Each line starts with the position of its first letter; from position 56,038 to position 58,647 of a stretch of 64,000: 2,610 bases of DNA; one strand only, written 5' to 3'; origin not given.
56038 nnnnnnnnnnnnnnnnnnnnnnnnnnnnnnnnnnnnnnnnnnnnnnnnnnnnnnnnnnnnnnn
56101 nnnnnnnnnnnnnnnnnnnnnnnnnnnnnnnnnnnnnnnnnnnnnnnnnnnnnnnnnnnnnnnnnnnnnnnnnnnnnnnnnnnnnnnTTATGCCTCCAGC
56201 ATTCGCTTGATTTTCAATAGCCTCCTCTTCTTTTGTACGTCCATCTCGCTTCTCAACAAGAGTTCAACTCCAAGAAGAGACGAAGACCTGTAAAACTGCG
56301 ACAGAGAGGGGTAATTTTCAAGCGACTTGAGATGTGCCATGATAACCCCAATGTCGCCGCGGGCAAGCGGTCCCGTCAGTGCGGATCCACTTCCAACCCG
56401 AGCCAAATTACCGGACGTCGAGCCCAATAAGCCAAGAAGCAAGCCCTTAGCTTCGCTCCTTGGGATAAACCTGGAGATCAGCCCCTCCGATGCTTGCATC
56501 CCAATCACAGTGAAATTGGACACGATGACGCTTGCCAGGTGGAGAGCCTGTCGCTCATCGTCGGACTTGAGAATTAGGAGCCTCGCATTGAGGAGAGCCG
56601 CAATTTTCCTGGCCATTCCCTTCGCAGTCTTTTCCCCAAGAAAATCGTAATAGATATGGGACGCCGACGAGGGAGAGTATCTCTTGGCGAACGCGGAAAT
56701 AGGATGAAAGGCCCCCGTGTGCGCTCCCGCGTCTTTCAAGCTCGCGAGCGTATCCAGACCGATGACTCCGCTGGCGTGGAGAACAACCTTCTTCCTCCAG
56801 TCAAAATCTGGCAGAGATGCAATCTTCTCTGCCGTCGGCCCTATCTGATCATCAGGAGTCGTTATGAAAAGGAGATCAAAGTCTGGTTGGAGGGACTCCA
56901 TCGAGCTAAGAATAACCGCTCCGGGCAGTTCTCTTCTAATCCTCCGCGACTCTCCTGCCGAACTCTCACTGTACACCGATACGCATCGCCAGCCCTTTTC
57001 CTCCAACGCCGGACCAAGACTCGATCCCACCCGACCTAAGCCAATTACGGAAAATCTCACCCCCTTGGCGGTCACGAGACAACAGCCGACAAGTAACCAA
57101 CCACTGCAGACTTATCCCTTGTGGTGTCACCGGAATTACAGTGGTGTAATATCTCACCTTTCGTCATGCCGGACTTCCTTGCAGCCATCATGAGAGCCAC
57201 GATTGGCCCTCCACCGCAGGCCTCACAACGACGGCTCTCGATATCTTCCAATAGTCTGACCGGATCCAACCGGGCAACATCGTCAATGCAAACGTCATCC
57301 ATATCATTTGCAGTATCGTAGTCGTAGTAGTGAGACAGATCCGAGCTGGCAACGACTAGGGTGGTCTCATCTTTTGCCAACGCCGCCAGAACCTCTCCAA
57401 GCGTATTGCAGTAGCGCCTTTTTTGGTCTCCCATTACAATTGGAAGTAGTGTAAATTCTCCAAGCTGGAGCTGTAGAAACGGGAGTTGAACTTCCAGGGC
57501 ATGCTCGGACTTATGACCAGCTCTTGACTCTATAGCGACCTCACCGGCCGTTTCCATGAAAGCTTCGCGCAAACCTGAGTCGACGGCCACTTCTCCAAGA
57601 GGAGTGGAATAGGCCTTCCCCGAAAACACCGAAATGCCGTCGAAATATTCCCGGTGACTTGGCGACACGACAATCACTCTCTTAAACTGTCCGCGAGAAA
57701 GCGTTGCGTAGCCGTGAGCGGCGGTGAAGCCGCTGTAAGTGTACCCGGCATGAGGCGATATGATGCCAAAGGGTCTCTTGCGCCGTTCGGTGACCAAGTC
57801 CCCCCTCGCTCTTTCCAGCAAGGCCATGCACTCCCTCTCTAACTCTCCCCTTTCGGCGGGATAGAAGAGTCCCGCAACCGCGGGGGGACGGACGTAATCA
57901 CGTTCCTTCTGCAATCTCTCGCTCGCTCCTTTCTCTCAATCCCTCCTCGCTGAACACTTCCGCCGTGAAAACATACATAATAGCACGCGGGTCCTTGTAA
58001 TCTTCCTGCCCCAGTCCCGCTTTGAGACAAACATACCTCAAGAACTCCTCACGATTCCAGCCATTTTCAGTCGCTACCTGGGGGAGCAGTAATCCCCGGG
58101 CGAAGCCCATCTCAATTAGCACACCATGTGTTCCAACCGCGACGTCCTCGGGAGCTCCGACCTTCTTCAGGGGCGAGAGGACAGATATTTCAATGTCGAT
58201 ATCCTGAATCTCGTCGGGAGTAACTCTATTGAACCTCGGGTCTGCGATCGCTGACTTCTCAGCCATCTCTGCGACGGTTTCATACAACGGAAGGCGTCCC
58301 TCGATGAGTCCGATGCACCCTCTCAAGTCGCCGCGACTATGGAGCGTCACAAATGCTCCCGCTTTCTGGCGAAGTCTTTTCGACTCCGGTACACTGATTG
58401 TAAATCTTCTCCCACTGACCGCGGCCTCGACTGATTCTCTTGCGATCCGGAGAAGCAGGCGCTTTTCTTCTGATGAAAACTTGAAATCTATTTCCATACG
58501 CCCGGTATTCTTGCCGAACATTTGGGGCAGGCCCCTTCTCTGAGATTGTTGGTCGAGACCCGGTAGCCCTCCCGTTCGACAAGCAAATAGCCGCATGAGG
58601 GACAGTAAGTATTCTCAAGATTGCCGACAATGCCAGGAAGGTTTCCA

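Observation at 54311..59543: AmmeMemoRadiSam trio extended into a six-gene overlapping operon with oxidoreductase, nucleotidyltransferase and crotonase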

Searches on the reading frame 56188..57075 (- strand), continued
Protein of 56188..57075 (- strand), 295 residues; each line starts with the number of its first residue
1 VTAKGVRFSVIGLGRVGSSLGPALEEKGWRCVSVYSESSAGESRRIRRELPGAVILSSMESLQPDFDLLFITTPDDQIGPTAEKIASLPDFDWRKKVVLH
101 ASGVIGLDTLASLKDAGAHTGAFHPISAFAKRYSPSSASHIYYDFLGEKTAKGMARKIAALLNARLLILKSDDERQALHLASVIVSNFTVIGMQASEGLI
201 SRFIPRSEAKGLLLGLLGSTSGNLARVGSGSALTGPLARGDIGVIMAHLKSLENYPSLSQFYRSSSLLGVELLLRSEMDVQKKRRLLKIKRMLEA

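Call 11: find_encoding_contigs(protein=P0019, flank=10000, max_places=2)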
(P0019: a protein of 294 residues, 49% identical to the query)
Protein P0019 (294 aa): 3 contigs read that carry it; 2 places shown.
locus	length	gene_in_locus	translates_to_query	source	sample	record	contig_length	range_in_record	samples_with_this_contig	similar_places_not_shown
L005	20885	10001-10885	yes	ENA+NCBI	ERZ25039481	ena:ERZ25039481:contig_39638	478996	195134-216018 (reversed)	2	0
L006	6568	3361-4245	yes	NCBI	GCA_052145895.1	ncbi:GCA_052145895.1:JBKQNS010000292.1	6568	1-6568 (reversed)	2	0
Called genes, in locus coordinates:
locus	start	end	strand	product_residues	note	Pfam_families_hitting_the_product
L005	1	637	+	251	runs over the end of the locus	PF00814:TsaD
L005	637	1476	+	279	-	PF17848:Zn_ribbon_ACC, PF01039:Carboxyl_trans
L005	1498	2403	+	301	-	PF00491:Arginase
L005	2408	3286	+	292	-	PF02569:Pantoate_ligase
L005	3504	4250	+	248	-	PF00892:EamA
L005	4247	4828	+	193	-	PF00588:SpoU_methylase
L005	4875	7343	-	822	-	PF15902:Sortilin-Vps10 (faint), PF18962:Por_Secre_tail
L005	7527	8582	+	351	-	PF04055:Radical_SAM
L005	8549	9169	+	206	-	PF01871:AMMECR1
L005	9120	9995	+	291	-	PF01875:Memo, PF02900:LigB (weak)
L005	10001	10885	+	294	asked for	PF10727:Rossmann-like (weak), PF10728:DUF2520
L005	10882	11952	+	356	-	PF00483:NTP_transferase, PF12804:NTP_transf_3, PF25084:LbH_EIF2B (faint), PF25087:GMPPB_C (faint), PF00132:Hexapep (faint)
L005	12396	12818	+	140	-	-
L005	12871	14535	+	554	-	PF14870:PSII_BNR (faint), PF15902:Sortilin-Vps10 (faint), PF02012:BNR (faint), PF18962:Por_Secre_tail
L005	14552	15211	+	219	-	PF25852:DUF6242_C (faint), PF15902:Sortilin-Vps10 (faint), PF14870:PSII_BNR (weak)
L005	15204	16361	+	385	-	PF13088:BNR_2 (faint), PF14870:PSII_BNR (faint), PF15902:Sortilin-Vps10 (faint), PF25852:DUF6242_C (weak), PF02012:BNR (faint)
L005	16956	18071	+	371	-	PF03054:tRNA_Me_trans, PF20259:tRNA_Me_trans_M, PF20258:tRNA_Me_trans_C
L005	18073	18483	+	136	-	PF00072:Response_reg (weak)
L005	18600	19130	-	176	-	PF08241:Methyltransf_11, PF13489:Methyltransf_23 (weak), PF13649:Methyltransf_25 (weak)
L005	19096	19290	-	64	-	-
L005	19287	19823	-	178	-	PF01661:Macro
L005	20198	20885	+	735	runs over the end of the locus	PF13525:YfiO (faint), PF07719:TPR_2 (faint), PF13174:TPR_6 (faint), PF13424:TPR_12 (faint), PF13428:TPR_14 (faint), PF14559:TPR_19 (faint), PF13181:TPR_8 (faint), PF13432:TPR_16 (faint)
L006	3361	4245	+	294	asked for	PF10727:Rossmann-like (weak), PF10728:DUF2520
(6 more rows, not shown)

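Call 19: find_encoding_contigs(protein=P0036, flank=7000, max_places=1)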
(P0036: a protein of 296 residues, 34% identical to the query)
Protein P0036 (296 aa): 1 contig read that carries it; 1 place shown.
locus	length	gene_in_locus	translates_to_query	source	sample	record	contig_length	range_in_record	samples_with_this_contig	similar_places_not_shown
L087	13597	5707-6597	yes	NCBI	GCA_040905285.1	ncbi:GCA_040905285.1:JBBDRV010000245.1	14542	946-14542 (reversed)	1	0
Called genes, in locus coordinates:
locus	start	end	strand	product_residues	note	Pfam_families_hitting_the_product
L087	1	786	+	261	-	PF19425:Csd3_N2 (weak), PF01551:Peptidase_M23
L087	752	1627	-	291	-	PF01882:DUF58, PF13519:VWA_2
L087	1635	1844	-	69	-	PF00313:CSD, PF08206:OB_RNB (weak)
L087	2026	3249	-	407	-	PF12704:MacB_PCD, PF02687:FtsX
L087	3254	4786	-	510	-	PF01336:tRNA_anti-codon, PF00152:tRNA-synt_2, PF01409:tRNA-synt_2d (faint)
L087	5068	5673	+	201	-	PF01648:ACPS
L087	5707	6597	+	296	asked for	PF10727:Rossmann-like, PF03807:F420_oxidored, PF10728:DUF2520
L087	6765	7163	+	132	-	PF19649:DUF6152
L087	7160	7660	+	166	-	PF20349:DUF6644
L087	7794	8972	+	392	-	PF16153:DUF4861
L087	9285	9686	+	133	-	PF01242:PTPS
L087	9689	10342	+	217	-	PF04055:Radical_SAM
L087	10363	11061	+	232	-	PF00106:adh_short, PF08659:KR, PF13561:adh_short_C2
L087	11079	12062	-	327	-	PF01259:SAICAR_synt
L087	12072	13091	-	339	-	PF00356:LacI, PF00532:Peripla_BP_1, PF13407:Peripla_BP_4, PF13377:Peripla_BP_3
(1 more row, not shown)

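Call 20: find_encoding_contigs(protein=P0070, flank=7000, max_places=1)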
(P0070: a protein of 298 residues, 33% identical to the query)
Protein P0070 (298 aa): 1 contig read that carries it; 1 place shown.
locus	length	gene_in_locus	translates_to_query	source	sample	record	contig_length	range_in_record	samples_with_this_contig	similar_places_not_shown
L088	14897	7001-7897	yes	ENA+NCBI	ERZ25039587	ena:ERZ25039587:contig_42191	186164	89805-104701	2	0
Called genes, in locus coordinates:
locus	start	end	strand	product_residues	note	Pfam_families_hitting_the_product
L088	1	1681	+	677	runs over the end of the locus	PF00270:DEAD (faint), PF04851:ResIII, PF17757:UvrB_inter, PF27431:UvrB_3rd, PF00271:Helicase_C, PF12344:UvrB, PF02151:UVR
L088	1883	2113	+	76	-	PF02604:PhdYeFM_antitox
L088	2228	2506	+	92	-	PF01850:PIN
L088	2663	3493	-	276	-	PF12679:ABC2_membrane_2, PF12730:ABC2_membrane_4 (weak)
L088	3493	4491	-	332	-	PF00005:ABC_tran, PF13304:AAA_21 (weak), PF13732:DrrA1-3_C (faint)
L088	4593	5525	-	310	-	-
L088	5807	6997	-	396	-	PF13506:Glyco_transf_21, PF00535:Glycos_transf_2, PF13641:Glyco_tranf_2_3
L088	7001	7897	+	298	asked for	PF10727:Rossmann-like, PF10728:DUF2520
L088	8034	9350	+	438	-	PF00675:Peptidase_M16, PF05193:Peptidase_M16_C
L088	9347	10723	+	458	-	PF00675:Peptidase_M16 (weak), PF05193:Peptidase_M16_C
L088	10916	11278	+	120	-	PF21687:T2SSK_1st (faint), PF06514:PsbU (weak), PF14520:HHH_5 (faint), PF12836:HHH_3, PF00633:HHH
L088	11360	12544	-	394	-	PF00926:DHBP_synthase, PF00925:GTP_cyclohydro2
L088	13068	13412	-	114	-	PF08734:GYD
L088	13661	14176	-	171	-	PF05163:DinB, PF12867:DinB_2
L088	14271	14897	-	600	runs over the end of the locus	-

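Call 21: find_encoding_contigs(protein=P0075, flank=7000, max_places=1)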
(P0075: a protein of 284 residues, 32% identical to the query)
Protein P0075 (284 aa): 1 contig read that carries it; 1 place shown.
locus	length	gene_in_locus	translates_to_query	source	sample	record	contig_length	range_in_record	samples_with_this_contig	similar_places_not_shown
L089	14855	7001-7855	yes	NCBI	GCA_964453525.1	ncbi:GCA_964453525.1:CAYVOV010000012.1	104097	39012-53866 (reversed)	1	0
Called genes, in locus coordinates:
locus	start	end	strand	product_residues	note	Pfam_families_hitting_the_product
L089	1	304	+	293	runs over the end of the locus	PF01680:SOR_SNZ, PF05690:ThiG (weak)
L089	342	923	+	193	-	PF01174:SNO, PF07685:GATase_3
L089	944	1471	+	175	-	PF00156:Pribosyltran (weak)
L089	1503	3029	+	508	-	PF19568:Spore_III_AA, PF03266:NTPase_1 (faint), PF13481:AAA_25 (faint), PF13604:AAA_30 (weak), PF00004:AAA (faint), PF25516:PTPase, PF01424:R3H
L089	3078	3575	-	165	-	-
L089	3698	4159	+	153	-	-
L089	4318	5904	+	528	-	PF19864:Radical_SAM_N2, PF04055:Radical_SAM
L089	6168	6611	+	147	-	PF11969:DcpS_C, PF01230:HIT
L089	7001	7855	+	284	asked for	PF03446:NAD_binding_2 (weak), PF03807:F420_oxidored, PF10727:Rossmann-like, PF10728:DUF2520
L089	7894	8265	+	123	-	PF02261:Asp_decarbox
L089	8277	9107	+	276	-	PF02548:Pantoate_transf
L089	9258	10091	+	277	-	PF02569:Pantoate_ligase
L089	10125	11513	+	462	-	PF00215:OMPdecase, PF03737:RraA-like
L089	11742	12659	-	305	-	PF01745:IPT, PF13521:AAA_28 (faint), PF01715:IPPT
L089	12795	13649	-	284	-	-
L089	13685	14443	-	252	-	PF00121:TIM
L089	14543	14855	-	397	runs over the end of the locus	PF00162:PGK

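Call 23: search_solved_structures(query=window:56188-57075:-, max_evalue=0.01)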
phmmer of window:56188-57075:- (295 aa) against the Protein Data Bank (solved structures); distinct sequences matched with E-value up to 0.01: 2.
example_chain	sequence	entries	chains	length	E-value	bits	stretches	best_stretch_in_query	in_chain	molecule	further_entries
3d1l_A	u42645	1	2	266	4.5e-15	59.4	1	9-263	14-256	Putative NADP oxidoreductase BF3122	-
2i76_A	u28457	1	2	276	2.8e-08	37.1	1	68-253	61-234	Hypothetical protein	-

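Call 53: search_protein_families(library=ncbifam, max_evalue=1e-10, proteins=[L089:7001-7855:+])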
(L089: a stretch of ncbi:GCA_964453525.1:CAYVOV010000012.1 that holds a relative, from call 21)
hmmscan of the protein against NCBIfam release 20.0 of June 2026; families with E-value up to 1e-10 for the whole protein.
L089:7001-7855:+ (284 aa): 1 family
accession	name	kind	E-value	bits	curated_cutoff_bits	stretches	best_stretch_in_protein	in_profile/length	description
NF005063.0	PRK06476.1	equivalog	3.2e-14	53.1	254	1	3-134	2-135/258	pyrroline-5-carboxylate reductase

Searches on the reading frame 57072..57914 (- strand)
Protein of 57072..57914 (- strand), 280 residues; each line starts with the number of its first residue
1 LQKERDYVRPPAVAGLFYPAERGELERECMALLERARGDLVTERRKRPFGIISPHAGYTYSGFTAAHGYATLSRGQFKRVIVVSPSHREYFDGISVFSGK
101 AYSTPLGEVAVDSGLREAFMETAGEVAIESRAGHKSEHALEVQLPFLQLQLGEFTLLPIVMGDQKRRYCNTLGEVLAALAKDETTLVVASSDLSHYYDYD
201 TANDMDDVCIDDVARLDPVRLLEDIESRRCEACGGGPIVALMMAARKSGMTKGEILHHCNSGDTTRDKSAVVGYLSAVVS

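Call 3: search_protein_families(library=ncbifam, proteins=[window:57072-57914:-])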
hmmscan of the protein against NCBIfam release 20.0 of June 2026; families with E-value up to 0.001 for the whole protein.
window:57072-57914:- (280 aa): 2 families
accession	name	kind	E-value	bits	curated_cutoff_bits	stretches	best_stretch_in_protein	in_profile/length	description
TIGR04336.1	AmmeMemoSam_B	hypoth_equivalog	1.5e-83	280.2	26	1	9-279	1-270/270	AmmeMemoRadiSam system protein B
NF001987.0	PRK00782.1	equivalog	8.1e-68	228.5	295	1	8-279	2-265/267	MEMO1 family protein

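Call 4: search_protein_families(library=pfam, proteins=[window:57072-57914:-])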
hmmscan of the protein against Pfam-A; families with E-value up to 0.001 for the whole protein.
window:57072-57914:- (280 aa): 2 families
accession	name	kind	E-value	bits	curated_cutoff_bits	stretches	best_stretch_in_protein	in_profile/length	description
PF01875.22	Memo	-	5.1e-63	213.2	27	1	10-278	1-269/269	Memo-like protein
PF02900.23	LigB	-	0.00023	20.8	26.3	1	88-271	66-267/269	Catalytic LigB subunit of aromatic ring-opening dioxygenase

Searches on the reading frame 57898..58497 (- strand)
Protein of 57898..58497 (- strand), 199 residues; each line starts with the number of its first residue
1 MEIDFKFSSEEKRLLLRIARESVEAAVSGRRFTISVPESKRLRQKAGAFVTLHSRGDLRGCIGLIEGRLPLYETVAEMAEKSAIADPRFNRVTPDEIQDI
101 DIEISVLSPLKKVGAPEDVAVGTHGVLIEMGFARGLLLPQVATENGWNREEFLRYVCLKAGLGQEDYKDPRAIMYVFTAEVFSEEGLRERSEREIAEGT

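Call 3: search_protein_families(library=ncbifam, proteins=[window:57898-58497:-])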
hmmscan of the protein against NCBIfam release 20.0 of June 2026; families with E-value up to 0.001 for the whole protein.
window:57898-58497:- (199 aa): 3 families
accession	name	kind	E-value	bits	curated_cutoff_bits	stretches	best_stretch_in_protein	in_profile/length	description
TIGR04335.1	AmmeMemoSam_A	hypoth_equivalog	6.3e-53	178.7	99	1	14-182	2-175/175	AmmeMemoRadiSam system protein A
NF002000.0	PRK00801.1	equivalog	5.8e-46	156.1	273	1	7-186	4-188/201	hypothetical protein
TIGR00296.1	TIGR00296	hypoth_equivalog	3.1e-42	144.5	91.05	1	7-188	4-194/200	TIGR00296 family protein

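Call 4: search_protein_families(library=pfam, proteins=[window:57898-58497:-])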
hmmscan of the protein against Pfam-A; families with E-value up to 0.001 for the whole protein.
window:57898-58497:- (199 aa): 1 family
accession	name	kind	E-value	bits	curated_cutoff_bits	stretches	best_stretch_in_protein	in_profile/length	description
PF01871.22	AMMECR1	-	9.8e-53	178.5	25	1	16-182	1-168/168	AMMECR1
